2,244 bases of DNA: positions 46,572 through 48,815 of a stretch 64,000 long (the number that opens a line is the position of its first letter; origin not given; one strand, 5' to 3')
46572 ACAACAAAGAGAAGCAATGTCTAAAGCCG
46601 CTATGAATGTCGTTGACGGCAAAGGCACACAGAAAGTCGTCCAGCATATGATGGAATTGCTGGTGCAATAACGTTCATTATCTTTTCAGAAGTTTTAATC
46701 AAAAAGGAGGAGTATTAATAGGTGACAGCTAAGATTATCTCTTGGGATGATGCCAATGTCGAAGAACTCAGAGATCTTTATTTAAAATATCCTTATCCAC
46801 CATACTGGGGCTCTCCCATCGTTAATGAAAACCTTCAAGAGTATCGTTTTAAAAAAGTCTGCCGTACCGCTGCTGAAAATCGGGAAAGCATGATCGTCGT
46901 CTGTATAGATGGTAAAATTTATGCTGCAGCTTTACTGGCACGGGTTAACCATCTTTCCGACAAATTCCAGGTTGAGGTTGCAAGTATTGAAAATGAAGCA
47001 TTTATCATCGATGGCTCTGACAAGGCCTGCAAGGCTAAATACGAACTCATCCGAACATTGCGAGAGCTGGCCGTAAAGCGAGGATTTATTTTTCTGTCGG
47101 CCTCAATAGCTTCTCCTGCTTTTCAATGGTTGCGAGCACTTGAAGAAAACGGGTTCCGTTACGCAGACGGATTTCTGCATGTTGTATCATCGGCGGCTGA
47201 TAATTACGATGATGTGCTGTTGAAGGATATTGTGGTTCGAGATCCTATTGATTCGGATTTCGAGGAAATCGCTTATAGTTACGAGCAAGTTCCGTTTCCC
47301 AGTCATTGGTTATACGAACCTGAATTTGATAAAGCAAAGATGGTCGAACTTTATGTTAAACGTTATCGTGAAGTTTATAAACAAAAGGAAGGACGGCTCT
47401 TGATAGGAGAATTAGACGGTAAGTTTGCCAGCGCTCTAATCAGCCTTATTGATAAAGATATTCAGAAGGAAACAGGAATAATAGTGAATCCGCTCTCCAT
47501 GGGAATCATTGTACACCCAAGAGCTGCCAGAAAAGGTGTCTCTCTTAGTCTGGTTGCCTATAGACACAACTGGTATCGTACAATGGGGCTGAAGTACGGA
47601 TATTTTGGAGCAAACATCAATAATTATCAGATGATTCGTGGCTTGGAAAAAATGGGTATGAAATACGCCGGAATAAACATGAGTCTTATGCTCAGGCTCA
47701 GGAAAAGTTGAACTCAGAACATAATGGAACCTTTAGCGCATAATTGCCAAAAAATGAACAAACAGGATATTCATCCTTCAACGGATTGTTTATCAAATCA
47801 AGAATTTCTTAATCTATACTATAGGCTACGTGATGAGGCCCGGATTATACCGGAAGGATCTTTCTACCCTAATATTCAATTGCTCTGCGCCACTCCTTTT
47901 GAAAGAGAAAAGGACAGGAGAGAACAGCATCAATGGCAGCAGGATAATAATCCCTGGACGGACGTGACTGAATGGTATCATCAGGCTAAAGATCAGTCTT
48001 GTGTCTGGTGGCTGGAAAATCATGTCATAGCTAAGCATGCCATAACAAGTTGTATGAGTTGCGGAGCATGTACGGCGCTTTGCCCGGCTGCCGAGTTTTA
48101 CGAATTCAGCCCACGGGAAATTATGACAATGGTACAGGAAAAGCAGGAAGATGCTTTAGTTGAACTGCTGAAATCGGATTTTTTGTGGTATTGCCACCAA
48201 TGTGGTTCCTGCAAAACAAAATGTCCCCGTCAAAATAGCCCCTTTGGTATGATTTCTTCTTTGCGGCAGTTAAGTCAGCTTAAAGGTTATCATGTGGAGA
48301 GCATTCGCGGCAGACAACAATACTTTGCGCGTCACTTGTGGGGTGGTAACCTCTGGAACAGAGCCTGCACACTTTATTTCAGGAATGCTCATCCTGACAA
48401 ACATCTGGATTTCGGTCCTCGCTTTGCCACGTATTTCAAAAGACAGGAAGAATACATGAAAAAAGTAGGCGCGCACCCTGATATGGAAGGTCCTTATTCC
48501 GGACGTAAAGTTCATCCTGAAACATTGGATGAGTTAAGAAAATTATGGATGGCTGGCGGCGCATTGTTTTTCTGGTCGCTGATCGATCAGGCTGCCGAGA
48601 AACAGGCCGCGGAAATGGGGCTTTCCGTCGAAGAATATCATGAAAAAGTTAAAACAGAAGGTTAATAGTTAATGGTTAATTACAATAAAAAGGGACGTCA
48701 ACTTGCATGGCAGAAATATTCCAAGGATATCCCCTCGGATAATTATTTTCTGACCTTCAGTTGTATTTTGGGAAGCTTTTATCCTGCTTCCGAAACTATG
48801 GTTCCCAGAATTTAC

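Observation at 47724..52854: Heterodisulfide-reductase-like redox module (hdrC-hdrB-hdrA-hdrD-like + amidohydrolase) embedded inside a pseudaminic acid operon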

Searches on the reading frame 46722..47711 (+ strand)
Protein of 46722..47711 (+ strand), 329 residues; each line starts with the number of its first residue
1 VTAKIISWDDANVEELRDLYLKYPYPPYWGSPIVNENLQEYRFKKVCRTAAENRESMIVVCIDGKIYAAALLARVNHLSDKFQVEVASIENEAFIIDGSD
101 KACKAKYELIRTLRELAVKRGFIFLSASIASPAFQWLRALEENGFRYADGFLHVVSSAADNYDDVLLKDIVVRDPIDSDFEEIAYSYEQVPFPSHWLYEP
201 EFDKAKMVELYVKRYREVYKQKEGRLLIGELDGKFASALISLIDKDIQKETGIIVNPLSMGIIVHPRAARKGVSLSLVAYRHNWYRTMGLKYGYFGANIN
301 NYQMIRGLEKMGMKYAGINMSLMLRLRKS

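Call 3: search_protein_families(library=pfam, proteins=[window:46722-47711:+], max_evalue=0.01)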
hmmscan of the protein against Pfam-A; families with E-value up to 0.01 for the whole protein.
window:46722-47711:+ (329 aa): 2 families
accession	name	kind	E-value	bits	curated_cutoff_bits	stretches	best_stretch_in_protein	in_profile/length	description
PF00583.31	Acetyltransf_1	-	0.0001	23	20.7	0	199-313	9-116/116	Acetyltransferase (GNAT) family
PF13302.13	Acetyltransf_3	-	0.0026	18.9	25.4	1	171-314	3-138/138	Acetyltransferase (GNAT) domain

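Call 4: search_protein_families(library=ncbifam, proteins=[window:46722-47711:+], max_evalue=0.01)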
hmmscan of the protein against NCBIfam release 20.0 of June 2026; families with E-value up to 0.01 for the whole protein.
window:46722-47711:+ (329 aa): 0 families

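Call 66: search_protein_families(library=ncbifam, proteins=[window:46722-47711:+], max_evalue=0.01)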
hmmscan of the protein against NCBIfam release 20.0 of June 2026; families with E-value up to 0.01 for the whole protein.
window:46722-47711:+ (329 aa): 0 families

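Call 68: search_solved_structures(query=window:46722-47711:+, max_evalue=1)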
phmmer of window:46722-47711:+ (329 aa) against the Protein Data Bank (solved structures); distinct sequences matched with E-value up to 1: 8.
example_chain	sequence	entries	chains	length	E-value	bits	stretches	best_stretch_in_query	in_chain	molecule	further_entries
2fdb_P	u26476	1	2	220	0.26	13.5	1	126-182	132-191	Fibroblast growth factor receptor 2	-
1e0o_B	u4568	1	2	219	0.27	13.5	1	126-182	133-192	FIBROBLAST GROWTH FACTOR RECEPTOR 2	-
1iil_E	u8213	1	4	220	0.27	13.5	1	126-182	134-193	FIBROBLAST GROWTH FACTOR RECEPTOR 2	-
1ev2_E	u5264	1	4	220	0.27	13.5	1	126-182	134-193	PROTEIN (FIBROBLAST GROWTH FACTOR RECEPTOR 2)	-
1ii4_E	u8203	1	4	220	0.28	13.5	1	126-182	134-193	FIBROBLAST GROWTH FACTOR RECEPTOR 2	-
1djs_A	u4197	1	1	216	0.28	13.4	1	126-182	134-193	PROTEIN (FIBROBLAST GROWTH FACTOR RECEPTOR 2)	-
4j23_A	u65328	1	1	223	0.28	13.4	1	126-182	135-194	Fibroblast growth factor receptor 2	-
6qld_O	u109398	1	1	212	0.77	12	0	210-257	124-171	Inner kinetochore subunit MCM21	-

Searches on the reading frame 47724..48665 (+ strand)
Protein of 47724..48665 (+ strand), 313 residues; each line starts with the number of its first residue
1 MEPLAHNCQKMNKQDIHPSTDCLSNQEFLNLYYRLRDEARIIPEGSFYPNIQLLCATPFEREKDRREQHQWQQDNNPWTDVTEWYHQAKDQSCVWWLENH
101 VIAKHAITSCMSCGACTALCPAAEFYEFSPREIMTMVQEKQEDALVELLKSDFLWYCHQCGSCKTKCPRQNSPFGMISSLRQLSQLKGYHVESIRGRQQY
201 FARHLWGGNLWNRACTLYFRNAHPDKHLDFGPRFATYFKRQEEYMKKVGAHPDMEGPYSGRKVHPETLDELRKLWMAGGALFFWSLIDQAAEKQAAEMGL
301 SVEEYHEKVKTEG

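Call 3: search_protein_families(library=pfam, proteins=[window:47724-48665:+], max_evalue=0.01)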
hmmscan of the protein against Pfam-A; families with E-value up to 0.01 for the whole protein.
window:47724-48665:+ (313 aa): 9 families
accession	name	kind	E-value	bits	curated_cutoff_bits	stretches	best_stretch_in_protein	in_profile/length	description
PF13183.11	Fer4_8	-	6.2e-11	43.1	27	2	108-170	3-67/68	4Fe-4S dicluster domain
PF13534.11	Fer4_17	-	4.2e-09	37.3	22.2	2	109-169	1-58/61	4Fe-4S dicluster domain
PF13187.11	Fer4_9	-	5.6e-09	36.3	27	1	110-170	2-50/52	4Fe-4S dicluster domain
PF13237.11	Fer4_10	-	4.6e-08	33.3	25.5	1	109-168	8-53/53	4Fe-4S dicluster domain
PF13484.11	Fer4_16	-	2.2e-05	25.5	30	1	110-168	2-64/66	4Fe-4S double cluster binding domain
PF12838.12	Fer4_7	-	8.9e-05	23.3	27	1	109-170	1-51/52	4Fe-4S dicluster domain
PF12800.12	Fer4_4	-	0.001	19.6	24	0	109-122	3-16/17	4Fe-4S binding domain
PF25160.1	LdpA_Fe-S-bd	-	0.0033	17.6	27.6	0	106-125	22-43/49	LdpA Fe-S cluster-binding domain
PF00037.32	Fer4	-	0.0086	16.3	21.1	0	109-122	7-20/24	4Fe-4S binding domain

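Call 4: search_protein_families(library=ncbifam, proteins=[window:47724-48665:+], max_evalue=0.01)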
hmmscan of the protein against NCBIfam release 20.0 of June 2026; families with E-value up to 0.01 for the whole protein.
window:47724-48665:+ (313 aa): 25 families
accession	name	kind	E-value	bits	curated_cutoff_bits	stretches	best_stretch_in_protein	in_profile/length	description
NF041779.1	hetero_SS_HdrC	equivalog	7.2e-23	81.1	350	1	106-194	29-113/198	ferredoxin:CoB-CoM heterodisulfide reductase subunit HdrC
NF041890.1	hdrC_Methbact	equivalog_domain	8.2e-18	64.7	270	1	104-196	25-113/192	ferredoxin:CoB-CoM heterodisulfide reductase subunit HdrC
TIGR03290.1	CoB_CoM_SS_C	equivalog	1.3e-15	57.7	160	1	108-201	2-92/144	CoB--CoM heterodisulfide reductase subunit C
NF038018.1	qmoC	equivalog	2.9e-13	50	300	1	106-184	16-91/360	quinone-interacting membrane-bound oxidoreductase complex subunit QmoC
NF004898.0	PRK06259.1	equivalog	1.4e-08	33.8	385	1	97-193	123-225/488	fumarate reductase (CoM/CoB) subunit TfrB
NF009226.0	PRK12576.1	equivalog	1.6e-06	27.7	344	1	107-189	153-242/317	succinate dehydrogenase/fumarate reductase iron-sulfur subunit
TIGR01945.1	rnfC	subfamily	4.4e-06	25.5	245.95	1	89-171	344-418/435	RnfABCDGE type electron transport complex subunit C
TIGR00384.1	dhsB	subfamily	4.6e-06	26.3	88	1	100-180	132-221/222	succinate dehydrogenase and fumarate reductase iron-sulfur protein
NF008369.0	PRK11168.1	equivalog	2.9e-05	23.2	278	1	104-176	7-79/401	anaerobic glycerol-3-phosphate dehydrogenase subunit C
NF004616.0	PRK05950.1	subfamily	0.00015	21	228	1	106-182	145-231/238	succinate dehydrogenase iron-sulfur subunit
NF005746.0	PRK07570.1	subfamily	0.00019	20.8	243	1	107-180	156-236/250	succinate dehydrogenase/fumarate reductase iron-sulfur subunit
NF008434.0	PRK11274.1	equivalog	0.0003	19.8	333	1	103-169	18-87/409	glycolate oxidase subunit GlcF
NF041837.1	rnfC_Methano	equivalog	0.00051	19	650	1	95-171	345-413/438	Rnf electron transport complex subunit RnfC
NF058577.1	FdxA_fam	equivalog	0.00054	20.1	65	0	109-122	8-21/52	4Fe-4S ferredoxin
TIGR03379.1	glycerol3P_GlpC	equivalog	0.00061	18.6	279.9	1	106-184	3-81/397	anaerobic glycerol-3-phosphate dehydrogenase subunit GlpC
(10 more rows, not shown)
